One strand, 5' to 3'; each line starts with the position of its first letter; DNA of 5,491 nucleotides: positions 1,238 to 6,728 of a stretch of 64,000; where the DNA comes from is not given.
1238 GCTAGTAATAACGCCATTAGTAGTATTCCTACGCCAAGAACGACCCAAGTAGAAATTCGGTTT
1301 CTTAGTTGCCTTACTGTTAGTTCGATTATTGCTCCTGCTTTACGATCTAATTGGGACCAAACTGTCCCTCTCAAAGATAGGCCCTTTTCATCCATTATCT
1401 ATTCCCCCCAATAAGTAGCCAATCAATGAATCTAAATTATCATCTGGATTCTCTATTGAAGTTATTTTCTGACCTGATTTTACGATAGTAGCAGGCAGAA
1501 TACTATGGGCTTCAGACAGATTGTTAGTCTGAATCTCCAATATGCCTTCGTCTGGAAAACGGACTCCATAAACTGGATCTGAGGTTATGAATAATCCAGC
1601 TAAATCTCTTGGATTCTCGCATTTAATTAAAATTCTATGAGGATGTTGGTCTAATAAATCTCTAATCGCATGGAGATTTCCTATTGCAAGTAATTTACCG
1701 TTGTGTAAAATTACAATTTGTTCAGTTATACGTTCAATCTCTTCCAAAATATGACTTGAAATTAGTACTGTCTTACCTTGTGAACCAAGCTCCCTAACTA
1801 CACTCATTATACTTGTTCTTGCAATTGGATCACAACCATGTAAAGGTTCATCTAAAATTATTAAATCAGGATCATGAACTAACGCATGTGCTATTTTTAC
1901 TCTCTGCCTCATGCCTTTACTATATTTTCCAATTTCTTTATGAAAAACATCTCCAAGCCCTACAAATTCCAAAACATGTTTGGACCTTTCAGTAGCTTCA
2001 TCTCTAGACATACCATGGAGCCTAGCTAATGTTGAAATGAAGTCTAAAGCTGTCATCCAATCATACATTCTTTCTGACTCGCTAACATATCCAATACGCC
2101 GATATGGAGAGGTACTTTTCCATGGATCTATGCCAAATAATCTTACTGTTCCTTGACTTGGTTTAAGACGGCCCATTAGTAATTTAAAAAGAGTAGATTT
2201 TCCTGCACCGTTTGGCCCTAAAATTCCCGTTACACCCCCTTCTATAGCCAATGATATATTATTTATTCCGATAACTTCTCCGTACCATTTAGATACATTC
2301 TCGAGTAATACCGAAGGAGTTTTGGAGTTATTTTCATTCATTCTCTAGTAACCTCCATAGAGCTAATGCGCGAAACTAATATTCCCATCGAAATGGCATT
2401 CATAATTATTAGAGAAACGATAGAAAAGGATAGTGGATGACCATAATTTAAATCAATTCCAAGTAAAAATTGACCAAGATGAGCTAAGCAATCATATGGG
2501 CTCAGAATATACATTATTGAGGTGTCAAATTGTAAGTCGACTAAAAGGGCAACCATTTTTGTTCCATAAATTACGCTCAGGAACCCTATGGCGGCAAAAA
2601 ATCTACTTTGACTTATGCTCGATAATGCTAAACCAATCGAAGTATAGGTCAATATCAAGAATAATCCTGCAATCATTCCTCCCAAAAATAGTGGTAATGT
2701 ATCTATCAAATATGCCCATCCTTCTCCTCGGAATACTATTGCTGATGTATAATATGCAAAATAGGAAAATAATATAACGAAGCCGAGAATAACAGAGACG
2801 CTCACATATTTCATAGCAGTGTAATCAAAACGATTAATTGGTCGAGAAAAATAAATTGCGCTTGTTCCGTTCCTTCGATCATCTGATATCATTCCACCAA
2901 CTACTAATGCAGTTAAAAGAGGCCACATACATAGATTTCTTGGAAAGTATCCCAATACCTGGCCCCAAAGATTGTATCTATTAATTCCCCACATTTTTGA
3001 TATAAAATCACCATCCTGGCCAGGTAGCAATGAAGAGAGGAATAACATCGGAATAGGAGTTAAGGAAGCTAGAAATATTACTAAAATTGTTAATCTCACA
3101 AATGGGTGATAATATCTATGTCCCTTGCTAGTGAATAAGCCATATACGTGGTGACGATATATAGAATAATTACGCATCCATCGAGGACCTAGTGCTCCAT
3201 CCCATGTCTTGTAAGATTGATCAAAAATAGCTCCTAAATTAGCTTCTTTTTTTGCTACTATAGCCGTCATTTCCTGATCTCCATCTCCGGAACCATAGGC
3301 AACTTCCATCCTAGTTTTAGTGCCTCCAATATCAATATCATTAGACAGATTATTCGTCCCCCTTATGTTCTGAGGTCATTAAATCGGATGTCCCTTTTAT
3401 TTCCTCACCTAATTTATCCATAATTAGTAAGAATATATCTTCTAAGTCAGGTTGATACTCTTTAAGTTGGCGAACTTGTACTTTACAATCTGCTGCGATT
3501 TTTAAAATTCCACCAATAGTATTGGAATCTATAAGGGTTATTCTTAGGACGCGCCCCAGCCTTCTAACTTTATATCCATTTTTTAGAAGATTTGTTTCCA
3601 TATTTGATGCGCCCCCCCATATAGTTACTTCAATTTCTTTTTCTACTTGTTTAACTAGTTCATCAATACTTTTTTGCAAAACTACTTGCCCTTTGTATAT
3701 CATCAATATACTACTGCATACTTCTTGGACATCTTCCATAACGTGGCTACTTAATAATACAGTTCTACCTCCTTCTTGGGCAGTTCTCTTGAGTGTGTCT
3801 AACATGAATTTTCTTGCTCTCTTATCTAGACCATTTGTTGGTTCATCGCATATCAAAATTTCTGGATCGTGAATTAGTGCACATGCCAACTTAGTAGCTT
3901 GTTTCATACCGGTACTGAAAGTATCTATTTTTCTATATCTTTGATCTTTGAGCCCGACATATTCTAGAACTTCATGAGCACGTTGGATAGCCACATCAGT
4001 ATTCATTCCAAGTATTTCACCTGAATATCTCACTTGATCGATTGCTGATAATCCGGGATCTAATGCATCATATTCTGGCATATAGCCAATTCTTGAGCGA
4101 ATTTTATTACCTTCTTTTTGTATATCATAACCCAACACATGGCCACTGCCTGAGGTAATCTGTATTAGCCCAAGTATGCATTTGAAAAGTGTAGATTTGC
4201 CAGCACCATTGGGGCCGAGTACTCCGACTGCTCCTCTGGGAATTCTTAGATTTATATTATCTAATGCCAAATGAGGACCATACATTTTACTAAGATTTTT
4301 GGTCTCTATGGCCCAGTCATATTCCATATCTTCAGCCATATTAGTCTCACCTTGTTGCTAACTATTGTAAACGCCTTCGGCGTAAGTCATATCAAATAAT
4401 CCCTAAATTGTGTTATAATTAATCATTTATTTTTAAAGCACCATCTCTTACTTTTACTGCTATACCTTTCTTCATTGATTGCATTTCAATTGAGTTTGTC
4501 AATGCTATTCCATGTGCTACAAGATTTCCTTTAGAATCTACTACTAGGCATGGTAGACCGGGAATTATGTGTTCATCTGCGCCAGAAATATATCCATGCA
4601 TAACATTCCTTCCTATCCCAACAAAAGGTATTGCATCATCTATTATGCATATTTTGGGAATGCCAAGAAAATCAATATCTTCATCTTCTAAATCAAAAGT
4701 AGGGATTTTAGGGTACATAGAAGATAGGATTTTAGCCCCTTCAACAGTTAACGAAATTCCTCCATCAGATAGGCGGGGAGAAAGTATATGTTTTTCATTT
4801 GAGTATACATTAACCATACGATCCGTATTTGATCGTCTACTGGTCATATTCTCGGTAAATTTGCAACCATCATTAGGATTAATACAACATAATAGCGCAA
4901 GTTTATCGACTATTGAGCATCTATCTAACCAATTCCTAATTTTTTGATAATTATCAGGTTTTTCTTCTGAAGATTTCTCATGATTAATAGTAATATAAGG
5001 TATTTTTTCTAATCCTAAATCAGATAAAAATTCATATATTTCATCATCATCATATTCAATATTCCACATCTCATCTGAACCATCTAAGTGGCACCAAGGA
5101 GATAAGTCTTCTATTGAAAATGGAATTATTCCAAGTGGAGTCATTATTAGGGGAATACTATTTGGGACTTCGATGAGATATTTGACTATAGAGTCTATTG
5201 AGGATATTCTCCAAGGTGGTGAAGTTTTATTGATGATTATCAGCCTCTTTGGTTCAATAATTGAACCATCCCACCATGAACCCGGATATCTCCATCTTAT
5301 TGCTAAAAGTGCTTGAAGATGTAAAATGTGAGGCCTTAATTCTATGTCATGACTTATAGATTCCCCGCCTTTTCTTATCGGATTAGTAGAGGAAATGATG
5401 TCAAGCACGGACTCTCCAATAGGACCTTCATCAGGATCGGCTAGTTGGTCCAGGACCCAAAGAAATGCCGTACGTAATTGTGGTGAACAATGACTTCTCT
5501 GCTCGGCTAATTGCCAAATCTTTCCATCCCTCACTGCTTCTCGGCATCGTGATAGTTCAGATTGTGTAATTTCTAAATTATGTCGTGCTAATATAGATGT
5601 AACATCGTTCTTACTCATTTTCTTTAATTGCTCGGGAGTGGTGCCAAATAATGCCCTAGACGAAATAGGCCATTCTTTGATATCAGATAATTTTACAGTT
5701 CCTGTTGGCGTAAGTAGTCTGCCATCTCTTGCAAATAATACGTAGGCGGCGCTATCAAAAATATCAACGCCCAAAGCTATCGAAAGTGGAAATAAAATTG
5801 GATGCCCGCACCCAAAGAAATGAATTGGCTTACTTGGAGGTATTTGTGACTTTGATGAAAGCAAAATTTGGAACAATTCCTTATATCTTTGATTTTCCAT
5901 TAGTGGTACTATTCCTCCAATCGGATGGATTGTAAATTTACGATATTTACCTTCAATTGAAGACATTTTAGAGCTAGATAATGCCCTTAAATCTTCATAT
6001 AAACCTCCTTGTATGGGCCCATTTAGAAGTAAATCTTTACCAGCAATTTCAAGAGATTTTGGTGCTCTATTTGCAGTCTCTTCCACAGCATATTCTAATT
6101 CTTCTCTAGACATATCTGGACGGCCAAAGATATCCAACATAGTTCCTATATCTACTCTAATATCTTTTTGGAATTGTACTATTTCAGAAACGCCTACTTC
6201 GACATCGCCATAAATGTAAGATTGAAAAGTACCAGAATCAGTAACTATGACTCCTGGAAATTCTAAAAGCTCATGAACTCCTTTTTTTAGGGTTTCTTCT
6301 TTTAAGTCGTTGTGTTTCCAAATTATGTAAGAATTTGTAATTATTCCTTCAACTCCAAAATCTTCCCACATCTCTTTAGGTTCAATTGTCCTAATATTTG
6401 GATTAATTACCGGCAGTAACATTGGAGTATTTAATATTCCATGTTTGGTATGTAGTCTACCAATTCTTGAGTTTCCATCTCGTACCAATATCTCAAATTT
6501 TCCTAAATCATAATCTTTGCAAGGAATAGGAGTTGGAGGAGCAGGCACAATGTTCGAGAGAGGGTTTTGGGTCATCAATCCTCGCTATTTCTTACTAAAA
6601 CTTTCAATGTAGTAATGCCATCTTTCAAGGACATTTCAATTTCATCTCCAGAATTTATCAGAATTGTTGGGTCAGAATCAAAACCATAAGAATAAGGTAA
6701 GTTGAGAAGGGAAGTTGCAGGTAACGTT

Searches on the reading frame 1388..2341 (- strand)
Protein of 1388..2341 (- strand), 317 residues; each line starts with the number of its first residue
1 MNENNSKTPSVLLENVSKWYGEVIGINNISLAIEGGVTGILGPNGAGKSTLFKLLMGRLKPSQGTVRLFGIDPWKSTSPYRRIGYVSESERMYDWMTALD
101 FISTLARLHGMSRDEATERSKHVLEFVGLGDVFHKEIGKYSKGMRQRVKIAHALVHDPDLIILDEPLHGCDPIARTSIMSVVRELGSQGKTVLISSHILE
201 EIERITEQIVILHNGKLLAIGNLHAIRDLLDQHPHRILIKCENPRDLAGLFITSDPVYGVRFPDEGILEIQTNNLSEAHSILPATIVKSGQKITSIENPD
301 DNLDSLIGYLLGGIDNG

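Call 70: search_protein_families(library=pfam, proteins=[window:1388-2341:-], max_evalue=0.00001)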
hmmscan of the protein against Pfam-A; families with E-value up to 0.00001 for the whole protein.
window:1388-2341:- (317 aa): 2 families
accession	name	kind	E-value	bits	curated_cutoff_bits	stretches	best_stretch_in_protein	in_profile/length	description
PF00005.33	ABC_tran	-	1.3e-29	103.9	25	1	27-167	2-136/137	ABC transporter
PF13304.12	AAA_21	-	7.7e-09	36.5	27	0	37-63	1-33/304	AAA domain, putative AbiEii toxin, Type IV TA system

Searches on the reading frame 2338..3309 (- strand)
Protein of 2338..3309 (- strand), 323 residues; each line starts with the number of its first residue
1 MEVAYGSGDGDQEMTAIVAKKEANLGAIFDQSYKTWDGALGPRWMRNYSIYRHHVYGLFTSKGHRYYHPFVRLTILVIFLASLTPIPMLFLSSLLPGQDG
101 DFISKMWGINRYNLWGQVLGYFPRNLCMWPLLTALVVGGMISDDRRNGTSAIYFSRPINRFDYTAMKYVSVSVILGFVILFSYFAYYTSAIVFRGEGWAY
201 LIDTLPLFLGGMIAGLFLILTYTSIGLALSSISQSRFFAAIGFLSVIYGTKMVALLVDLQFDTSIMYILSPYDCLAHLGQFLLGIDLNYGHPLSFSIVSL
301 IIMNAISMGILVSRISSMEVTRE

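Call 70: search_protein_families(library=pfam, proteins=[window:2338-3309:-], max_evalue=0.00001)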
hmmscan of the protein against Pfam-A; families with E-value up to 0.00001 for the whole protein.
window:2338-3309:- (323 aa): 1 family
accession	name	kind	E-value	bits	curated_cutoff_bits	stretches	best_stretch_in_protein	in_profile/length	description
PF12679.13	ABC2_membrane_2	-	2.1e-08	34.2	27.2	1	134-247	83-192/283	ABC-2 family transporter protein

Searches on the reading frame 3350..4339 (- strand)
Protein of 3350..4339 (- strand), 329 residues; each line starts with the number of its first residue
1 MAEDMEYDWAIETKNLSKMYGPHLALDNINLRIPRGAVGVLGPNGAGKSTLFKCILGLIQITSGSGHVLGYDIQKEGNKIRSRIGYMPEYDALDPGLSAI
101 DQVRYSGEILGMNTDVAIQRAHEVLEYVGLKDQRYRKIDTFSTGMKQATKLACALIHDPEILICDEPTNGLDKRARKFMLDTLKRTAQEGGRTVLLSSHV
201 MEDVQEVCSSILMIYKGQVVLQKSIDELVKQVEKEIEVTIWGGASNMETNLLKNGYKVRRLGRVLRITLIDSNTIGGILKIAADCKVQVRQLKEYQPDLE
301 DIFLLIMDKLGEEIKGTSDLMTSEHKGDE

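Call 70: search_protein_families(library=pfam, proteins=[window:3350-4339:-], max_evalue=0.00001)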
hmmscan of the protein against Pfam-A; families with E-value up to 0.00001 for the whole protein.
window:3350-4339:- (329 aa): 2 families
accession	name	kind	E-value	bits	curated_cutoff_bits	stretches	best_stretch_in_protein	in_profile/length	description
PF00005.33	ABC_tran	-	1.7e-29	103.6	25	1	26-169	1-137/137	ABC transporter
PF13304.12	AAA_21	-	6.3e-14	53.2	27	1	121-199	220-298/304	AAA domain, putative AbiEii toxin, Type IV TA system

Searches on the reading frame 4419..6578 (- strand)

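Call 70: search_protein_families(library=pfam, proteins=[window:4419-6578:-], max_evalue=0.00001)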
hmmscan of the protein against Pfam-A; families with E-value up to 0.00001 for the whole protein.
window:4419-6578:- (719 aa): 3 families
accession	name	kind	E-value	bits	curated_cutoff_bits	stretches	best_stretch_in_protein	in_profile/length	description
PF01702.25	TGT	-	3.6e-67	227.4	26.3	1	37-362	3-352/357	Queuine tRNA-ribosyltransferase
PF01472.26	PUA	-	5.3e-13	49.1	24.8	1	641-712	1-72/74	PUA domain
PF14810.12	TGT_C2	-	6.7e-08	33.1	25.3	1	574-623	20-70/72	Patch-forming domain C2 of tRNA-guanine transglycosylase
